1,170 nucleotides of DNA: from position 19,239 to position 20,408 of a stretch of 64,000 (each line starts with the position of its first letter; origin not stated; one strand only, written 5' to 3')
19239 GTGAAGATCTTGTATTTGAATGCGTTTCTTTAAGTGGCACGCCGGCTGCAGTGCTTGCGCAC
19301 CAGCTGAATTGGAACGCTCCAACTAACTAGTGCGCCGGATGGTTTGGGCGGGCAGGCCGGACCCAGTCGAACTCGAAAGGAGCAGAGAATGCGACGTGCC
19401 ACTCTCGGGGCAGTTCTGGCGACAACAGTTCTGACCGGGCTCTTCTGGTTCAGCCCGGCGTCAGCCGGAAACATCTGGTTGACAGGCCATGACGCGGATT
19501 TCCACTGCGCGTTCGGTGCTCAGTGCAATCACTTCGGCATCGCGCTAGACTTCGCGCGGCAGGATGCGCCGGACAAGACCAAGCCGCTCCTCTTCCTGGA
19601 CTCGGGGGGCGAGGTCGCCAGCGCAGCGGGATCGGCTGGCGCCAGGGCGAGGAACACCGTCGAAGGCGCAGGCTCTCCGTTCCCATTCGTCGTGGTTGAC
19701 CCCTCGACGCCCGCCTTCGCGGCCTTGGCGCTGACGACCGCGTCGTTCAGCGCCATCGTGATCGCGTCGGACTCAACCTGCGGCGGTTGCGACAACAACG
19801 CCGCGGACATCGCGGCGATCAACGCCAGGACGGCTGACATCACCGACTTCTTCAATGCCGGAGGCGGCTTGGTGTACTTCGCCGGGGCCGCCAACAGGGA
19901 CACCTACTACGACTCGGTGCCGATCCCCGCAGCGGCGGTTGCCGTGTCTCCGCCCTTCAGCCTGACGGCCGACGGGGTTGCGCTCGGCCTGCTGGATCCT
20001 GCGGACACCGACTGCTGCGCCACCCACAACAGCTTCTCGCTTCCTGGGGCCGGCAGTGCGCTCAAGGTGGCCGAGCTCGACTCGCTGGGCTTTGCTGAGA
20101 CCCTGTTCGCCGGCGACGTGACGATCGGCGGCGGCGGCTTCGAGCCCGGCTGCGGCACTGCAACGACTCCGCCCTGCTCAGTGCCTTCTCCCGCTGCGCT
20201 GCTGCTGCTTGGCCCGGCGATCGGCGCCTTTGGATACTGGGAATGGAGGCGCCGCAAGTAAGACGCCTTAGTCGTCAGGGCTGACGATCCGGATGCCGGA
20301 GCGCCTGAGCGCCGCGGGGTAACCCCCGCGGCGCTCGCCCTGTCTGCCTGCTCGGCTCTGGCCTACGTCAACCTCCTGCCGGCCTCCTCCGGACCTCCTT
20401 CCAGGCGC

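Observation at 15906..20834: Three sigma54 promoters with a shared 17-bp enhancer at fixed spacing define a surface-protein regulon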

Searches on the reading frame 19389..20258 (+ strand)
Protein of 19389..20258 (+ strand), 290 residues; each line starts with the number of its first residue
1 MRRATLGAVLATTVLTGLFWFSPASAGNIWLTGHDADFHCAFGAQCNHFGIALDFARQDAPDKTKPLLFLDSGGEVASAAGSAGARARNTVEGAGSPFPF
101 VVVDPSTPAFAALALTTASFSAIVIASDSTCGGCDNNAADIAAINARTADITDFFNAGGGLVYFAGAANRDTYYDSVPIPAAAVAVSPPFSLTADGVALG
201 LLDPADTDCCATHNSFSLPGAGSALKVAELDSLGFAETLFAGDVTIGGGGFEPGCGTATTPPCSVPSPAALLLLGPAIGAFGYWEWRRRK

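Call 9: search_protein_families(library=ncbifam, proteins=[window:19389-20258:+], max_evalue=0.01)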
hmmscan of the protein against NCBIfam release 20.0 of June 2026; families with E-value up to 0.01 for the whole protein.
window:19389-20258:+ (290 aa): 0 families

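Call 10: search_protein_families(library=pfam, proteins=[window:19389-20258:+], max_evalue=0.01)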
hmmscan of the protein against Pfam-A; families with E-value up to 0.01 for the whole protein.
window:19389-20258:+ (290 aa): 1 family
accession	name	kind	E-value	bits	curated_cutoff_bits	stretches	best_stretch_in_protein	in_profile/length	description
PF18203.6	IPTL-CTERM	-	0.0084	16.4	20.8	0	267-288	7-28/28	IPTL-CTERM motif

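Call 39: find_homologous_proteins(query=window:19389-20258:+, max_evalue=0.00001)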
Query window:19389-20258:+ (290 aa): 401 proteins with E <= 0.00001 among 8000 candidates; the best 120 are listed.
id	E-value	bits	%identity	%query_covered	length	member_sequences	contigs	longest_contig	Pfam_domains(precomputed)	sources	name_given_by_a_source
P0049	3.1e-187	639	100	100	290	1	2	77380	-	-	-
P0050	1.4e-166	571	89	100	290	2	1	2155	-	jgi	-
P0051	1.7e-165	568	89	100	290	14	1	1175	-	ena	-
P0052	7.3e-161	553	88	100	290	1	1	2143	-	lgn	-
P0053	7.4e-161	553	86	100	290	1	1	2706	-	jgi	jgi:hypothetical protein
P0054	2.8e-112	393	69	93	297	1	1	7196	-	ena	-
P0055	3.2e-111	390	66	100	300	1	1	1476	PF07589.17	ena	-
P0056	1.4e-109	384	69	92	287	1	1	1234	PF18203.7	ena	-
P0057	1.5e-106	374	68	92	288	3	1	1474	PF18203.7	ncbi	-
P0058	1.5e-106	374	67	93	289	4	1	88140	PF18203.7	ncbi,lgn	ncbi:MAG: IPTL-CTERM sorting domain-containing protein [Casimicrobiaceae bacterium]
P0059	3.0e-106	373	68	92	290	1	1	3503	PF18203.7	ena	-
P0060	1.9e-105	371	68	92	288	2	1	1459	PF18203.7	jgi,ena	-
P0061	3.6e-105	370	67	85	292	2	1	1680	PF07589.17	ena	-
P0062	4.1e-105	370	64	100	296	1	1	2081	-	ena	-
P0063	4.2e-105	369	68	87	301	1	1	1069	-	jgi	jgi:hypothetical protein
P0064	4.6e-105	369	65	94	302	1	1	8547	PF07589.17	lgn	-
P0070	7.7e-97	342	67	82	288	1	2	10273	PF07589.17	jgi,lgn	jgi:hypothetical protein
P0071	9.0e-97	342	62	85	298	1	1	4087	PF07589.17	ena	-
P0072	2.0e-96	341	68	75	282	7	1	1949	PF07589.17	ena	-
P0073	2.1e-96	341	64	92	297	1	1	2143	PF18203.7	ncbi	-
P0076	1.2e-94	335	66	83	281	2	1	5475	PF07589.17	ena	-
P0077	1.3e-94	335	62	92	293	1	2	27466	PF18203.7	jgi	jgi:hypothetical protein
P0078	5.1e-94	333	61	98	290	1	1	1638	PF07589.17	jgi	-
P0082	7.8e-92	326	60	94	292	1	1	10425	PF07589.17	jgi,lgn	-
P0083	9.0e-92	326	58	100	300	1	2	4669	PF07589.17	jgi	jgi:hypothetical protein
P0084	4.7e-91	323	59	98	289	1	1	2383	PF18203.7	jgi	jgi:hypothetical protein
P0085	1.3e-90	322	60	92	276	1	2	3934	PF18203.7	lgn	-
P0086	2.8e-90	321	59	98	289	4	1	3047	PF18203.7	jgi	jgi:hypothetical protein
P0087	2.9e-90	321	63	83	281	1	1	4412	PF07589.17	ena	-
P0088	3.6e-90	320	62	93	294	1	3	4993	PF07589.17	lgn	-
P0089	3.9e-90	320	59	94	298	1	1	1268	PF18203.7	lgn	-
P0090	4.0e-90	320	66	77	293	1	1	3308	PF07589.17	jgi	jgi:hypothetical protein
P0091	4.4e-90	320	60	92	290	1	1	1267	PF18203.7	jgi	jgi:hypothetical protein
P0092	4.6e-90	320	62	92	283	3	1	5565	PF07589.17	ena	-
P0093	9.3e-90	319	62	85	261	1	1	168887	PF07589.17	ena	-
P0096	7.4e-89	316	59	92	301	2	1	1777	PF18203.7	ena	-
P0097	7.8e-89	316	60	91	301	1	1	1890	PF18203.7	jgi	jgi:hypothetical protein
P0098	7.9e-89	316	55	100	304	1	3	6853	PF07589.17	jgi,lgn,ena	-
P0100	1.6e-88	315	59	92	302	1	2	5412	PF18203.7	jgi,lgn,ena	-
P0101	4.3e-88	314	57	100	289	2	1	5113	PF07589.17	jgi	jgi:hypothetical protein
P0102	8.2e-88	313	67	77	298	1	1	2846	PF07589.17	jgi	jgi:hypothetical protein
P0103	2.3e-87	311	59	92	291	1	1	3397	PF18203.7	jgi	jgi:hypothetical protein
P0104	4.0e-87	310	58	95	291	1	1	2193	PF18203.7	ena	-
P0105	5.6e-87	310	58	92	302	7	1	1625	PF18203.7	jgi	-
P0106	6.2e-87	310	59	91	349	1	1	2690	PF18203.7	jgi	jgi:exosortase sorting signal-containing protein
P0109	3.0e-86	308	55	98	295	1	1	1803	PF18203.7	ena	-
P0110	5.3e-86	307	66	75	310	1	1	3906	PF18203.7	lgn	-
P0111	8.6e-86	306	62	82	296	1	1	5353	PF18203.7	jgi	jgi:hypothetical protein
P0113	1.1e-85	306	58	91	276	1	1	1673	PF18203.7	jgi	jgi:hypothetical protein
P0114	1.8e-85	305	56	91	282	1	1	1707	PF18203.7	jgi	jgi:hypothetical protein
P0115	3.4e-85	304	57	92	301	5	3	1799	PF18203.7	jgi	jgi:hypothetical protein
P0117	4.2e-85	304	56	92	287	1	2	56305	PF07589.17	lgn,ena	-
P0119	2.3e-84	301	60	86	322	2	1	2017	PF18203.7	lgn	-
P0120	2.6e-84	301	57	97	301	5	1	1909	PF18203.7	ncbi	-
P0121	2.6e-84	301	55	98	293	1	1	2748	PF07589.17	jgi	jgi:hypothetical protein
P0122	7.5e-84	300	58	91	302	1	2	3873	PF18203.7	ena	-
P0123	7.6e-84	300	56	91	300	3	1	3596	PF18203.7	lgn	-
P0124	1.3e-83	299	57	86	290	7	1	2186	PF18203.7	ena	-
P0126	1.8e-83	299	62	76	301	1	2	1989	PF18203.7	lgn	-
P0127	2.4e-83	298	61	77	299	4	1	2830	PF18203.7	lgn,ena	-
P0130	4.0e-82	294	62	82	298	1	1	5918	PF18203.7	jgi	jgi:hypothetical protein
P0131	4.6e-82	294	54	92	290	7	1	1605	PF18203.7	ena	-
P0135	8.6e-81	290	60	83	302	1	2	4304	PF18203.7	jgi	jgi:hypothetical protein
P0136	1.8e-80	289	59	83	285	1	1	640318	PF18203.7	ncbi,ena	-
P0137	2.7e-80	288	63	75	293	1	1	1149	PF18203.7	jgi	-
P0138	3.4e-80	288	53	99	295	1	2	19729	PF07589.17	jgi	jgi:hypothetical protein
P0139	1.9e-79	285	63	75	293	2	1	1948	PF18203.7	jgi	-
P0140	4.1e-79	284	57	92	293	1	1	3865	PF18203.7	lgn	-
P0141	5.5e-79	284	55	92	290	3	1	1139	PF18203.7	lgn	-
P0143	3.4e-78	281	61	75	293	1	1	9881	PF18203.7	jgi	jgi:hypothetical protein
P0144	4.4e-77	278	61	75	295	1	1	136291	PF18203.7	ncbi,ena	-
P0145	6.8e-77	277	59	77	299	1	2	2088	PF07589.17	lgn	-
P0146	6.5e-76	274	60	75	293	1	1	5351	PF18203.7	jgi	-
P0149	3.9e-75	271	51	92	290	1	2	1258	PF18203.7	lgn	-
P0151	7.0e-74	267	50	92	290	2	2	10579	PF18203.7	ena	-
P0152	5.2e-73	264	54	82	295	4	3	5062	PF18203.7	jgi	-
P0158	3.6e-68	248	57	75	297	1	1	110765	PF18203.7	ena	-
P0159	8.3e-65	237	49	92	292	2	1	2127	PF18203.7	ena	-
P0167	1.5e-57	213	47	100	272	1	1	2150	PF07589.17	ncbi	-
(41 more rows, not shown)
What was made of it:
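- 19389..20261 (+): PEP2: signal-peptide protein with a variant VPSP C-terminal sorting tail (290 aa). Family members carry either PF07589 or PF18203 tails (call 39).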

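Call 40: find_encoding_contigs(protein=P0053, flank=3000, max_places=3)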
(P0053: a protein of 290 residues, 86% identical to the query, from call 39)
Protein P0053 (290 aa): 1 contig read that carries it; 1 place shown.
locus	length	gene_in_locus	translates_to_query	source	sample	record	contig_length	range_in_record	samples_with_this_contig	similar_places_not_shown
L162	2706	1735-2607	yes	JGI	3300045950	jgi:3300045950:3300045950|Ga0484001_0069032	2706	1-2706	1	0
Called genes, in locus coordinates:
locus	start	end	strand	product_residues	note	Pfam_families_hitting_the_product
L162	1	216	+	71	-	?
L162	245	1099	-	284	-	PF00106:adh_short, PF08659:KR, PF13561:adh_short_C2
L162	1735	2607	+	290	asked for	-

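Call 41: find_encoding_contigs(protein=P0050, flank=3000, max_places=3)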
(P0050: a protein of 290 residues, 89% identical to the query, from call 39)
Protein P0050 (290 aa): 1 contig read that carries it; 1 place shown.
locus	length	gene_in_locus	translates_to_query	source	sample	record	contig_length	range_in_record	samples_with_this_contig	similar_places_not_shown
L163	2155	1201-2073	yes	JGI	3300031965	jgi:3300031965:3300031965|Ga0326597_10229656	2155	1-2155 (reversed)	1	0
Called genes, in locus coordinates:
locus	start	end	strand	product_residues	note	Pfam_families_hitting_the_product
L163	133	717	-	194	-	-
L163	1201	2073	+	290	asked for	-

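Call 42: find_encoding_contigs(protein=P0054, flank=5000, max_places=3)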
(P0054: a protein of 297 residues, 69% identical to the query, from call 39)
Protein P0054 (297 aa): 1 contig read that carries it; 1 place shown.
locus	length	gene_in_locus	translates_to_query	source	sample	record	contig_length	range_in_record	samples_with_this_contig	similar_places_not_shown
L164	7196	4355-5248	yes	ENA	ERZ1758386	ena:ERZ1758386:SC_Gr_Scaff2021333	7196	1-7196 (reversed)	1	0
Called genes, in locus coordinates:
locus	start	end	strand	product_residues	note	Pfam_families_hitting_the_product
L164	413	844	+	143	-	PF00072:Response_reg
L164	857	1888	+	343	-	PF00512:HisKA, PF02518:HATPase_c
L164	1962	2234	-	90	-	PF01016:Ribosomal_L27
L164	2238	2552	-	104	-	PF00829:Ribosomal_L21p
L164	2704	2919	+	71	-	-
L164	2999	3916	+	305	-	PF01063:Aminotran_4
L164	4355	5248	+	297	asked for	-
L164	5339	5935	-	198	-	PF14235:DUF4337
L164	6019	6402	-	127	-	PF03840:SecG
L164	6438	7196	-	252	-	?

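Call 43: find_encoding_contigs(protein=P0064, flank=5000, max_places=3)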
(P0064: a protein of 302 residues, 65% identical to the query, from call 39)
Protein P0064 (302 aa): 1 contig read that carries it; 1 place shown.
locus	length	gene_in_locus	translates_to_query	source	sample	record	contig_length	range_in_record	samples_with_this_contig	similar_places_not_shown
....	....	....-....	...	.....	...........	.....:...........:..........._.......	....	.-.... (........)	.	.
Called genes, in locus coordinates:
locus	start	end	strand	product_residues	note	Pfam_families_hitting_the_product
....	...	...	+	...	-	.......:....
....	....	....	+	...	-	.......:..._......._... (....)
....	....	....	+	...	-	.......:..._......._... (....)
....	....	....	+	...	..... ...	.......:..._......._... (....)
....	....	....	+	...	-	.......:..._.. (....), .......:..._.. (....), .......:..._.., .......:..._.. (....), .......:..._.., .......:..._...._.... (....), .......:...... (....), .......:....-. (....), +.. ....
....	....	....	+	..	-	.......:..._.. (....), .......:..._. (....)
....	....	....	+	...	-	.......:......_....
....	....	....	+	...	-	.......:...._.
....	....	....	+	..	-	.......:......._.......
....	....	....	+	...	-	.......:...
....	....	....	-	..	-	?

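Call 82: search_solved_structures(query=A6, max_evalue=1)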
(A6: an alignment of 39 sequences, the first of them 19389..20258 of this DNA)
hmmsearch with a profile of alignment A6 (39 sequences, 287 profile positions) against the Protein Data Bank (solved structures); distinct sequences matched with E-value up to 1: 0.

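Call 84: predict_structure(alignment_id=A6)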
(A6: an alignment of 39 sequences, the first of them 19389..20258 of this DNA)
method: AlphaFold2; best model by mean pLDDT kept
length: 290 residues; sequences in the alignment: 39
mean_pLDDT: 86.1   pTM: 0.80
mean pLDDT of the five models: 86.1, 85.6, 84.2, 83.0, 81.6
residues with pLDDT >= 90: 168; 70-90: 78; 50-70: 36; < 50: 8
segments of 3 or more residues with pLDDT < 50: 264-269
pLDDT, mean of each block of 10 residues (from residue 1): 74 68 75 91 92 96 97 95 97 98 98 98 96 87 97 95 91 84 79 93 72 81 90 93 88 64 49 72 88
secondary structure, 60 per line:
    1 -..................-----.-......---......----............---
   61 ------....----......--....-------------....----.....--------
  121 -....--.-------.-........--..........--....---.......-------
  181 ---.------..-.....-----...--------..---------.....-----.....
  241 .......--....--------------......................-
elements in order: H2-19 E27-32 H36-41 H46-57 E67-70 H75-80 H83-86 E100-103 H108-112 E122-125 H138-145 H148-156 E160-163 H167-173 H194-198 E226-230 E236-247 E250-253 H268-289

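Call 88: fold_search(model_id=the predicted structure, library=pdb)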
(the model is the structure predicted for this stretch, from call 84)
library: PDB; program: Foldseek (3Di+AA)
matches with E <= 10: 580; with E <= 0.001: 0
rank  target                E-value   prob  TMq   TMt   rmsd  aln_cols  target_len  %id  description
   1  8hx9_B                1.9e-02  0.93  0.36  0.17   5.4       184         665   16  Crystal structure of 4-amino-4-deoxychorismate synthase from Streptomyces venezuelae with chorismate (released 2023-10-18)
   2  2zr9                  1.2e-01  0.38  0.27  0.25   9.9       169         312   12  MsRecA Q196E dATP form IV (released 2008-12-09)
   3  2zrc                  1.3e-01  0.47  0.27  0.25   5.9       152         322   11  MsRecA Q196N Form IV (released 2008-12-09)
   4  5jmt                  1.4e-01  0.28  0.23  0.17   8.1       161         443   12  Crystal structure of Zika virus NS3 helicase (released 2016-05-25)
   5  2zrj                  1.8e-01  0.33  0.29  0.27  12.2       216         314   14  MsRecA Q196A ATPgS form IV (released 2008-12-09)
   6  5gjb_A                1.9e-01  0.20  0.26  0.19  12.3       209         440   12  Zika virus NS3 helicase in complex with ssRNA (released 2016-07-20)
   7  4jex_A                1.9e-01  0.13  0.20  0.16  12.7       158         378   13  Y21K mutant of N-acetylornithine aminotransferase complexed with L-canaline (released 2014-03-26)
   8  4ok3_B                2.0e-01  0.33  0.19  0.14   7.9       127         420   16  Crystal Structure of Hepatitis C Virus NS3 Helicase Inhibitor Co-complex with Compound 7 [[1-(3-chlorobenzyl)-1H-indol (released 2014-03-05)
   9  7uzf_E                2.0e-01  0.10  0.18  0.13   7.7       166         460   14  Rat Kidney V-ATPase with SidK, State 1 (released 2023-11-22)
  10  7dy2_B                2.6e-01  0.18  0.23  0.16   6.5       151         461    9  Crystal Structure of Cyanobacterial Circadian Clock Protein KaiC (released 2022-04-27)
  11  2v8o                  2.6e-01  0.13  0.20  0.15  11.4       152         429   16  Structure of the Murray Valley encephalitis virus RNA helicase to 1. 9A resolution (released 2007-08-21)
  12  6a4t_A                2.8e-01  0.44  0.25  0.35   6.7       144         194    9  Crystal structure of Peptidase E from Deinococcus radiodurans R1 (released 2019-06-26)
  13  9fnn_E                2.8e-01  0.18  0.31  0.21  10.3       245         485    8  Cryo-EM structure of the c-di-GMP-saturated 'crown'less Bcs macrocomplex for cellulose secretion in E. coli (released 2024-10-16)
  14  4jex_B                3.1e-01  0.11  0.20  0.16  12.8       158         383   12  Y21K mutant of N-acetylornithine aminotransferase complexed with L-canaline (released 2014-03-26)
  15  8t7j_A                3.3e-01  0.09  0.19  0.16  13.2       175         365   11  Oxygen- and PLP-dependent Cap15 holoenzyme bound with phosphate anion (released 2023-08-23)
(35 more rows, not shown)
